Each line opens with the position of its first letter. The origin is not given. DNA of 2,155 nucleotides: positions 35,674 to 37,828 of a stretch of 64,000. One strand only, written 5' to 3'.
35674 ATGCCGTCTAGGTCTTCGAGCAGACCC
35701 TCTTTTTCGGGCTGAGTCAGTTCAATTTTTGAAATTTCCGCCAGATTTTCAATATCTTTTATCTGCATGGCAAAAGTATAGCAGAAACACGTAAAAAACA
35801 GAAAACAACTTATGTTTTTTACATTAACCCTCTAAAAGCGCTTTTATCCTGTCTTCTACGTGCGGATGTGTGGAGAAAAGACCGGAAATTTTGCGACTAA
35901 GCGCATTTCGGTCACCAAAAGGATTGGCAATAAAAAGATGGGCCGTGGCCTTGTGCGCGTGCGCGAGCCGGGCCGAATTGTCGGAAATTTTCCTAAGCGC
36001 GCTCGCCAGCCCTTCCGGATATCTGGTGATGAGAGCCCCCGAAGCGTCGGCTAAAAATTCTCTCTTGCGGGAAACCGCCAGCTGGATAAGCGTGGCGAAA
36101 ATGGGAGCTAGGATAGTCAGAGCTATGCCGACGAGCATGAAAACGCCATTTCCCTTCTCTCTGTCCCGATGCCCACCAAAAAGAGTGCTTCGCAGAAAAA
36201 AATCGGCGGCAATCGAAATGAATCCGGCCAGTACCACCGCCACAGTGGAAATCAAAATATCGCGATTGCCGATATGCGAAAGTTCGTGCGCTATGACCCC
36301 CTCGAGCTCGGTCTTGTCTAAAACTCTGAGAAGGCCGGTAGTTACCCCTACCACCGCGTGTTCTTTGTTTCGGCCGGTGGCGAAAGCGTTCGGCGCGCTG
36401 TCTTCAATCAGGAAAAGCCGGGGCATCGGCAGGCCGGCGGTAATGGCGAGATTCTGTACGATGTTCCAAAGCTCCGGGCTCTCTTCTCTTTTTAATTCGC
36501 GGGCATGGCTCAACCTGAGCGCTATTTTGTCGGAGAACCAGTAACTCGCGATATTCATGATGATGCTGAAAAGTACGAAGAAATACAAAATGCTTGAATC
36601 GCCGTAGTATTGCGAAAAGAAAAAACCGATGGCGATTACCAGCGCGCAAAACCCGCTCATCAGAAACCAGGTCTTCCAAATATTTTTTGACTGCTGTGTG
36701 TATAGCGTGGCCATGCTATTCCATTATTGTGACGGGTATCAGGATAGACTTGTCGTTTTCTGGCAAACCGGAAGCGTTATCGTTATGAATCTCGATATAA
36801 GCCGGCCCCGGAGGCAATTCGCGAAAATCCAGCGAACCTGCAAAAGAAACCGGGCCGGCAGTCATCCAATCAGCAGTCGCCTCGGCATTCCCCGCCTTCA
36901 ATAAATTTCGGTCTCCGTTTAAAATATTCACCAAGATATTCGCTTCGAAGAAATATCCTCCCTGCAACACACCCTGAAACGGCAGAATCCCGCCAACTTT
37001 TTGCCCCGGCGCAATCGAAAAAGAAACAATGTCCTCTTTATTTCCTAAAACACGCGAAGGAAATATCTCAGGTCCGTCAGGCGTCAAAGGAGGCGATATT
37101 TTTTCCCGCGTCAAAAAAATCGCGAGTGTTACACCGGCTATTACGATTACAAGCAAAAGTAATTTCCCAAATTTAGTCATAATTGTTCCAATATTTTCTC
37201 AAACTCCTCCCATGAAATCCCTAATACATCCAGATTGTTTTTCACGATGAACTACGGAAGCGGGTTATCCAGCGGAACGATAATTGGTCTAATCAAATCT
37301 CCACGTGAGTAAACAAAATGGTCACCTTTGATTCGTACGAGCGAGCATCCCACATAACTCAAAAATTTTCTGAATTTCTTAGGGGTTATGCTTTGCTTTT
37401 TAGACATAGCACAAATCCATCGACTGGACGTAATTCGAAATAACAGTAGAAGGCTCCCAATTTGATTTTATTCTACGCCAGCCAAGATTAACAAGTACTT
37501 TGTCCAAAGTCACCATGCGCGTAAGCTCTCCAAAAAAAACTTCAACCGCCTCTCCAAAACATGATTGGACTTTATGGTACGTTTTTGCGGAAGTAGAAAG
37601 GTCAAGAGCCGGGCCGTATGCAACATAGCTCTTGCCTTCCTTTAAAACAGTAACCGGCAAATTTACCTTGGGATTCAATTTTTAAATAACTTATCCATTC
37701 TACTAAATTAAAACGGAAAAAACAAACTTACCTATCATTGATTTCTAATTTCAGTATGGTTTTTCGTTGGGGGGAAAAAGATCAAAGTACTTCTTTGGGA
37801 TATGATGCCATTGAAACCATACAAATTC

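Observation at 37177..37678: hicB-hicA pair in which the HicA toxin gene carries an in-frame TAG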

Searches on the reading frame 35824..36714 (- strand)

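Call 50: search_protein_families(library=pfam, max_evalue=0.001, proteins=[window:35824-36714:-])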
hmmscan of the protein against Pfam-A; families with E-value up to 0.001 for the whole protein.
window:35824-36714:- (296 aa): 1 family
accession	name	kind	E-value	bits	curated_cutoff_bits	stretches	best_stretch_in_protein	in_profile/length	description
PF01435.24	Peptidase_M48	-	4e-32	112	20.3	1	79-294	4-183/186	Peptidase family M48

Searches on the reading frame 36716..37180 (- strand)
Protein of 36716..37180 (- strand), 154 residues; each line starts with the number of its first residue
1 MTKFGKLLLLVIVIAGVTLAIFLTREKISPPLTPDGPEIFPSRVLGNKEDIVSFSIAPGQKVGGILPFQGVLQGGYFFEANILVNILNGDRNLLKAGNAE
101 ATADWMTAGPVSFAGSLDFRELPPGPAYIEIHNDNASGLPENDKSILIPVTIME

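Call 50: search_protein_families(library=pfam, max_evalue=0.001, proteins=[window:36716-37180:-])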
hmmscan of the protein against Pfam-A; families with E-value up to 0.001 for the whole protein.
window:36716-37180:- (154 aa): 1 family
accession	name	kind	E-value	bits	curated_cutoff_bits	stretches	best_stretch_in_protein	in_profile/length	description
PF10648.15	Gmad2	-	1.6e-05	25.6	25.7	1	57-137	8-83/86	Immunoglobulin-like domain of bacterial spore germination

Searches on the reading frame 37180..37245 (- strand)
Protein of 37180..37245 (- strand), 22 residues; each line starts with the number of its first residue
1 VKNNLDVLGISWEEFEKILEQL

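Call 5: search_protein_families(library=pfam, max_evalue=1, proteins=[window:37180-37245:-])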
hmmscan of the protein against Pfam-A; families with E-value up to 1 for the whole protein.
seq(22 aa): 0 families

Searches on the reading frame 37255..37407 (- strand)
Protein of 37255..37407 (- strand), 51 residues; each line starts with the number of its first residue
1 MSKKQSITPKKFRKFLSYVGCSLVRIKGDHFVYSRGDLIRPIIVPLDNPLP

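Call 5: search_protein_families(library=pfam, max_evalue=1, proteins=[window:37255-37407:-])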
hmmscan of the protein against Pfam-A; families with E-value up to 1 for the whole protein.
seq(51 aa): 1 family
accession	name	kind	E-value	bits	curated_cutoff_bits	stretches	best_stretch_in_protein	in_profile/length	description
PF07927.17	HicA_toxin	-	4.9e-05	23.8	27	1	10-46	2-38/58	HicA toxin of bacterial toxin-antitoxin,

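Call 8: find_encoding_contigs(protein=window:37255-37407:-, flank=5000)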
Protein seq(51 aa) (51 aa): no gene with exactly this product is on record in the collection.

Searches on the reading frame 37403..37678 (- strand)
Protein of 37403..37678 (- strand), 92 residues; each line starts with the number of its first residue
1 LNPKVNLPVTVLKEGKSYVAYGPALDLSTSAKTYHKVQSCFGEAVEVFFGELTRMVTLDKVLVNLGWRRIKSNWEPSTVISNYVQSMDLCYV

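Call 5: search_protein_families(library=pfam, max_evalue=1, proteins=[window:37403-37678:-])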
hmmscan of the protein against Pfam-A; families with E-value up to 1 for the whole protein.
seq(92 aa): 1 family
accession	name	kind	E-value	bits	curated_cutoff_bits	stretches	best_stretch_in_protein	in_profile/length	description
PF23910.1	DUF7252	-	0.08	13.3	27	1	3-45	52-94/117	Domain of unknown function (DUF7252)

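Call 9: find_encoding_contigs(protein=window:37403-37678:-, flank=5000)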
Protein seq(92 aa) (92 aa): no gene with exactly this product is on record in the collection.

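Call 19: find_homologous_proteins(query=window:37403-37678:-, max_evalue=0.001)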
Query seq(92 aa) (92 aa): 23 proteins with E <= 0.001 among 25 candidates.
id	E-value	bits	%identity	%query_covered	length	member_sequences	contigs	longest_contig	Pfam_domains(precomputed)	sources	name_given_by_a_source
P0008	4.3e-32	128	66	96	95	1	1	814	-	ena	-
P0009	2.7e-31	125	66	95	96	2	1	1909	-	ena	-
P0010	4.7e-31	125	67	96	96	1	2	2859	-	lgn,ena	-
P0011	5.3e-31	124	67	96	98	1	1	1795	-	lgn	-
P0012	8.9e-31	124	66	97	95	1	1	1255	-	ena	-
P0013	3.4e-30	122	63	93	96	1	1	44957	-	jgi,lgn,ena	-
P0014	3.7e-30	122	68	95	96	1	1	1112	-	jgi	jgi:hypothetical protein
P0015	4.9e-30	121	67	95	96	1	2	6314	-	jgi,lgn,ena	-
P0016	1.4e-29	120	66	95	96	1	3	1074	-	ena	-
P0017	1.7e-29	120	62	99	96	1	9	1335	-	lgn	-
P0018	1.9e-29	119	66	95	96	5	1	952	-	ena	-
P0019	3.3e-29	119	65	96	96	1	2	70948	-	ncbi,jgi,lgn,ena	ncbi:MAG: type II toxin-antitoxin system HicB family antitoxin [Candidatus Paceibacterota bacterium]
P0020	3.3e-29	119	63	97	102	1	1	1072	-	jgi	jgi:hypothetical protein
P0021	1.0e-28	117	64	95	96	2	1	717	-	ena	-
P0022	1.7e-28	116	64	95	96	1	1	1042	-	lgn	-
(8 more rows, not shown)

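Call 22: find_related_loci(query=A2, collection=genome_contigs, flank=3000)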
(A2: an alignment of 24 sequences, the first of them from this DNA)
Query A2 (92 aa) in genome_contigs; peptide patterns used: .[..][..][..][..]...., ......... (x = any residue, [..] = any of these).
136 stretches matched a pattern; 80 encode a relative of the query (tblastn E <= 1e-3); 80 distinct loci.
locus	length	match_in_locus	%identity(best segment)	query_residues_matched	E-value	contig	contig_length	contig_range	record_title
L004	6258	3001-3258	65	6-91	2e-36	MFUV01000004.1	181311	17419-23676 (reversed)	MAG: Candidatus Nomurabacteria bacterium RIFCSPLOWO2_01_FULL_39_18 rifcsplowo2_01_scaffold_279, whole genome shotgun seq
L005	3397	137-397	67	5-91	5e-36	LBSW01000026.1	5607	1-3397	MAG: Parcubacteria group bacterium GW2011_GWB1_37_13 US41_C0026, whole genome shotgun sequence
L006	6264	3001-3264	64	4-91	2e-35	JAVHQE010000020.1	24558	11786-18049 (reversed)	MAG: Candidatus Paceibacterota bacterium isolate WB01no19_43_19 NODE_1214_length_24558_cov_11.692446, whole genome shotg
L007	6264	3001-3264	63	4-91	3e-34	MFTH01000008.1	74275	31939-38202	MAG: Candidatus Nomurabacteria bacterium RIFCSPHIGHO2_01_FULL_37_25 rifcsphigho2_01_scaffold_425, whole genome shotgun s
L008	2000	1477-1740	61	4-91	6e-34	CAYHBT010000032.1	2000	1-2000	MAG TPA_asm: uncultured Candidatus Saccharibacteria bacterium isolate ERP119702_co2_98 genome assembly, contig: NODE_620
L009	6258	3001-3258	59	4-89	2e-33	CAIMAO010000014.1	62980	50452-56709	uncultured bacterium isolate AM-lipid-01-D8_bin-1576 genome assembly, contig: bin-1576:14/46, whole genome shotgun seque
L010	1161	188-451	60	4-91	7e-34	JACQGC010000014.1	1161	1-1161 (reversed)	MAG: Candidatus Nomurabacteria bacterium isolate NC_groundwater_1063_Pr2_B-0.1um_42_14 rattlesnake_spring_18_scaffold_40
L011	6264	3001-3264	56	4-91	4e-32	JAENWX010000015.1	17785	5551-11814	MAG: Candidatus Paceibacterota bacterium isolate 5_8_m_bin13 k141_988451_length_17785_cov_83.0026, whole genome shotgun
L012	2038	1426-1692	49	1-89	2e-27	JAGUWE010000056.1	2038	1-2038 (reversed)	MAG: Patescibacteria group bacterium isolate DeMMO5_21 c_000000031391, whole genome shotgun sequence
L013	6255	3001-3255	51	5-89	2e-26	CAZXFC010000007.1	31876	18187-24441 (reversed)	MAG TPA_asm: uncultured Candidatus Saccharibacteria bacterium isolate SRP269290_co1_801 genome assembly, contig: NODE_15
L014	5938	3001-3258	48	4-89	2e-26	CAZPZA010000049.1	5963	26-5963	MAG TPA_asm: uncultured Gammaproteobacteria bacterium isolate binchicken_co21_463 genome assembly, contig: NODE_15945_le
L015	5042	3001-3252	50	6-89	3e-26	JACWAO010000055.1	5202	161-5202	MAG: Candidatus Colwellbacteria bacterium isolate B_PAT_13 k141_242163, whole genome shotgun sequence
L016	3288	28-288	45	4-90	5e-26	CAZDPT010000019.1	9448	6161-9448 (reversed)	MAG TPA_asm: uncultured Candidatus Saccharibacteria bacterium isolate SRP141376_co1_90 genome assembly, contig: NODE_131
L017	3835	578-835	48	4-89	5e-26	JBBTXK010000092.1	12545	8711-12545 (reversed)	MAG: Patescibacteria group bacterium isolate H51-bin196_1 H51_bin196_1_000000000092, whole genome shotgun sequence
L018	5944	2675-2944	46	2-91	2e-25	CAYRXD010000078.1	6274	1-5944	MAG TPA_asm: uncultured Candidatus Saccharibacteria bacterium isolate binchicken_co125_168 genome assembly, contig: NODE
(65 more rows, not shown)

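Call 25: search_protein_families(library=pfam, alignment_id=A2, max_evalue=1)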
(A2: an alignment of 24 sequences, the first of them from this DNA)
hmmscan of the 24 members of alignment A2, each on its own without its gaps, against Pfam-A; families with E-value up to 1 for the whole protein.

A. member 1, seq(92 aa): 1 family
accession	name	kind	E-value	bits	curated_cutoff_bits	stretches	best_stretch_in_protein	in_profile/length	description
PF23910.1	DUF7252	-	0.08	13.3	27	1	3-45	52-94/117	Domain of unknown function (DUF7252)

B. families by the number of members that match (of 24 scanned): 7 families
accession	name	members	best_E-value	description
PF03641.19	Lysine_decarbox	3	0.13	Possible lysine decarboxylase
PF11852.14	Pullul_strch_C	2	0.027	Alpha-1,6-glucosidases, pullulanase-type, C-terminal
PF23910.1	DUF7252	2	0.08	Domain of unknown function (DUF7252)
PF22220.1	QSOX_pErv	2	0.13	Quiescin sulphydryl oxidase pseudo-Erv domain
PF25123.1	SWAP1_C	1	0.12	SUPPRESSOR-OF-WHITE-APRICOT-like, C-terminal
PF20257.3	SAM_HAT_C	1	0.19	SAM hydroxide adenosyltransferase C-terminal domain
PF22363.1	MrkH_YcgR_like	1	0.21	MrkH-like, YcgR-like domain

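Call 27: search_protein_families(library=ncbifam, alignment_id=A2, max_evalue=1)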
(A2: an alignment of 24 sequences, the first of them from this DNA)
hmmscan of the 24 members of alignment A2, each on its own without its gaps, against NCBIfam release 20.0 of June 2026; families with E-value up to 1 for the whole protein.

A. member 1, seq(92 aa): 1 family
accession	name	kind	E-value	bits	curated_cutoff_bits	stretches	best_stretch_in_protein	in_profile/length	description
NF047883.1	UAcmpLyAlTFemX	equivalog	0.091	12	500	1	51-80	17-46/337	UDP-N-acetylmuramoylpentapeptide-lysine N(6)-alanyltransferase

B. families by the number of members that match (of 24 scanned): 4 families
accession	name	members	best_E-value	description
NF047883.1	UAcmpLyAlTFemX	6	0.012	UDP-N-acetylmuramoylpentapeptide-lysine N(6)-alanyltransferase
NF038241.1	RipB_Ich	2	0.078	(R)-specific enoyl-CoA hydratase RipB/Ich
NF003259.0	PRK04220.1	2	0.11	2-phosphoglycerate kinase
NF012226.0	AdeS_HK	1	0.097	two-component sensor histidine kinase AdeS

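Call 29: search_solved_structures(query=A2, max_evalue=10, show_alignments=2)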
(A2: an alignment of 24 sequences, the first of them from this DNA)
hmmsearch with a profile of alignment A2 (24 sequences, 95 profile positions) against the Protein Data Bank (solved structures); distinct sequences matched with E-value up to 10: 14.
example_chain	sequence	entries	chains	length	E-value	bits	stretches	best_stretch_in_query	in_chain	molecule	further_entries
5cwb_A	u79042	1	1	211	0.001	22.4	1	30-77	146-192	Designed helical repeat protein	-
1xf8_A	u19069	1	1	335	0.0096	19.3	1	52-83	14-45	FemX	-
1ne9_A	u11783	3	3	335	0.0099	19.3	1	52-83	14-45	FemX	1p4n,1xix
3gkr_A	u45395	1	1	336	0.0099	19.3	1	52-83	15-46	FemX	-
4ii9_A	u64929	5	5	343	0.01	19.2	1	52-83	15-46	FemX | UDP-N-acetylmuramoylpentapeptide-lysine N(6)-alanyltransferase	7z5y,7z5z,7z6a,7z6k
2yzt_A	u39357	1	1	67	0.055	16.9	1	18-62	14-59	Putative uncharacterized protein TTHA1756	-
1xe4_A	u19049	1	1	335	0.063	16.7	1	52-83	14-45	FemX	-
2gw1_A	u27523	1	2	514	0.33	14.4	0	33-66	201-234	Mitochondrial precursor proteins import receptor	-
7mwr_B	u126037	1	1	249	0.49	13.8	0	30-74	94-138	LHD101B4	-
7sgn_A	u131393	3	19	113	0.69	13.4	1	14-78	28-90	Flagellar protein FliL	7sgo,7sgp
5cen_A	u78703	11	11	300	0.77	13.2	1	27-61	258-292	Mitogen-activated protein kinase kinase kinase 12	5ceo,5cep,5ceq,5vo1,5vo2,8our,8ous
5oac_A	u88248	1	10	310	0.86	13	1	7-57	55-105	Major capsid protein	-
8deg_A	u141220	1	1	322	0.88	13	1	27-61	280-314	Mitogen-activated protein kinase kinase kinase 12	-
9drl_A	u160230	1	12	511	0.91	13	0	30-74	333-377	T33-549_B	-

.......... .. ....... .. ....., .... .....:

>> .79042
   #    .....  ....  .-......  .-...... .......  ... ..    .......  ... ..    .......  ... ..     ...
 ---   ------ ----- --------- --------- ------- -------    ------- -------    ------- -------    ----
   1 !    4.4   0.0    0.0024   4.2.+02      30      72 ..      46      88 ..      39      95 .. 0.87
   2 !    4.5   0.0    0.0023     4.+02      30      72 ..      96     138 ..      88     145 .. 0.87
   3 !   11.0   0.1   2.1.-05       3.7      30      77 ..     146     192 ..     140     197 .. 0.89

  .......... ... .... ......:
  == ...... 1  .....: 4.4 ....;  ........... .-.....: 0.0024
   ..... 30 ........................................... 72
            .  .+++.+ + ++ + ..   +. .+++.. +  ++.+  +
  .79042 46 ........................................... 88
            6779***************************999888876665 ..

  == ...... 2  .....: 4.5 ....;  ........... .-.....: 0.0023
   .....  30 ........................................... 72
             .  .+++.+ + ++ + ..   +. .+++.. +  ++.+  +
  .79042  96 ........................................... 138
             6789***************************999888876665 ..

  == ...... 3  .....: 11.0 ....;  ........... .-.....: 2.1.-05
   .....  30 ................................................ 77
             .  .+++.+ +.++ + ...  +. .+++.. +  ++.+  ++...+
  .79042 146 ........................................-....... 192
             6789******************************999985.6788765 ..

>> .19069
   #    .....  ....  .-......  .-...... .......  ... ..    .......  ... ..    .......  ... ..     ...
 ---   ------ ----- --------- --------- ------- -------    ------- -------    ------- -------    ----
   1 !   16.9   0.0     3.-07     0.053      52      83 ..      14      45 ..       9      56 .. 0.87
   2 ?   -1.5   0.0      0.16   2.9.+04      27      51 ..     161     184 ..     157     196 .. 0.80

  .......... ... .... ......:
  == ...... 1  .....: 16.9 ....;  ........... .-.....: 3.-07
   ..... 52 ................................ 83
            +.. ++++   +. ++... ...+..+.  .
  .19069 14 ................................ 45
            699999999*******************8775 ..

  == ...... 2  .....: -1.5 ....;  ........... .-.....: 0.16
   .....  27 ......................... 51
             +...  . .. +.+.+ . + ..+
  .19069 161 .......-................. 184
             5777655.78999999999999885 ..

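Call 38: predict_structure(alignment_id=A3)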
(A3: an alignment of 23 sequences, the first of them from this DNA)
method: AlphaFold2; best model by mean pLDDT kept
length: 92 residues; sequences in the alignment: 23
mean_pLDDT: 89.3   pTM: 0.74
mean pLDDT of the five models: 89.3, 88.9, 87.1, 86.5, 82.4
residues with pLDDT >= 90: 65; 70-90: 21; 50-70: 5; < 50: 1
segments of 3 or more residues with pLDDT < 50: none
pLDDT, mean of each block of 10 residues (from residue 1): 74 96 94 97 94 92 91 86 86 61
secondary structure, 60 per line:
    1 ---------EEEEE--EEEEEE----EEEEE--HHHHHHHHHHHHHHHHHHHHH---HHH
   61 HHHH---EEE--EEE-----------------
elements in order: E10-14 E17-22 E27-31 H34-54 H58-64 E68-70 E73-75

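Call 41: fold_search(model_id=the predicted structure, library=pdb)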
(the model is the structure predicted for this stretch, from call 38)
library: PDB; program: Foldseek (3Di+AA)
matches with E <= 10: 338; with E <= 0.001: 0
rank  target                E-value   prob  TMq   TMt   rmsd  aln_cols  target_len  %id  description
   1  2yzt                  7.5e-02  0.98  0.43  0.58   7.5        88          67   16  Crystal structure of uncharacterized conserved protein from Thermus thermophilus HB8 (released 2007-11-06)
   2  3k6q_B                5.1e-01  0.89  0.48  0.33   6.0        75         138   16  CRYSTAL STRUCTURE OF An antitoxin part of a putative toxin/antitoxin system (SWOL_0700) FROM SYNTROPHOMONAS WOLFEI SUB (released 2009-10-27)
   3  3k6q_A                5.4e-01  0.98  0.45  0.30   1.1        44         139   16  CRYSTAL STRUCTURE OF An antitoxin part of a putative toxin/antitoxin system (SWOL_0700) FROM SYNTROPHOMONAS WOLFEI SUB (released 2009-10-27)
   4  6kco_I                6.5e-01  0.13  0.22  0.25   9.4        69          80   16  Shuguo PWWP in complex with ssDNA (released 2020-07-01)
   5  6kco_G                9.0e-01  0.11  0.22  0.25   9.8        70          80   17  Shuguo PWWP in complex with ssDNA (released 2020-07-01)
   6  6kco_A                1.1e+00  0.09  0.22  0.24   9.8        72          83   17  Shuguo PWWP in complex with ssDNA (released 2020-07-01)
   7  5ad1                  1.2e+00  0.33  0.24  0.09   3.3        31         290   19  A complex of the synthetic siderophore analogue Fe(III)-8-LICAM with the CeuE periplasmic protein from Campylobacter jej (released 2016-09-28)
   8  6kco_C                1.2e+00  0.09  0.22  0.25   9.6        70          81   17  Shuguo PWWP in complex with ssDNA (released 2020-07-01)
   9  2am1                  1.3e+00  0.16  0.34  0.09  14.7        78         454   14  sp protein ligand 1 (released 2006-01-24)
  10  6kcp_A                1.3e+00  0.09  0.22  0.24  10.1        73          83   16  Shuguo PWWP in complex with ssDNA (released 2020-07-01)
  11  7qep_L9               1.4e+00  0.23  0.22  0.12   4.5        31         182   29  Cryo-EM structure of the ribosome from Encephalitozoon cuniculi (released 2022-02-09)
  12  6u8t_A                1.4e+00  0.13  0.27  0.14   8.6        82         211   13  Crystal structure of YopT domain of Pasteurella Multocida PfhB2-toxin (released 2020-09-09)
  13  6kco_J                1.4e+00  0.09  0.23  0.25   9.8        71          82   17  Shuguo PWWP in complex with ssDNA (released 2020-07-01)
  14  6kco_M                1.5e+00  0.08  0.22  0.24   9.4        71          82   15  Shuguo PWWP in complex with ssDNA (released 2020-07-01)
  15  1k81_MODEL_1_A        1.7e+00  0.33  0.30  0.66   3.4        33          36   12  NMR Structure of the Zinc-Ribbon Domain within Translation Initiation Factor 2 Subunit beta (released 2002-04-24)
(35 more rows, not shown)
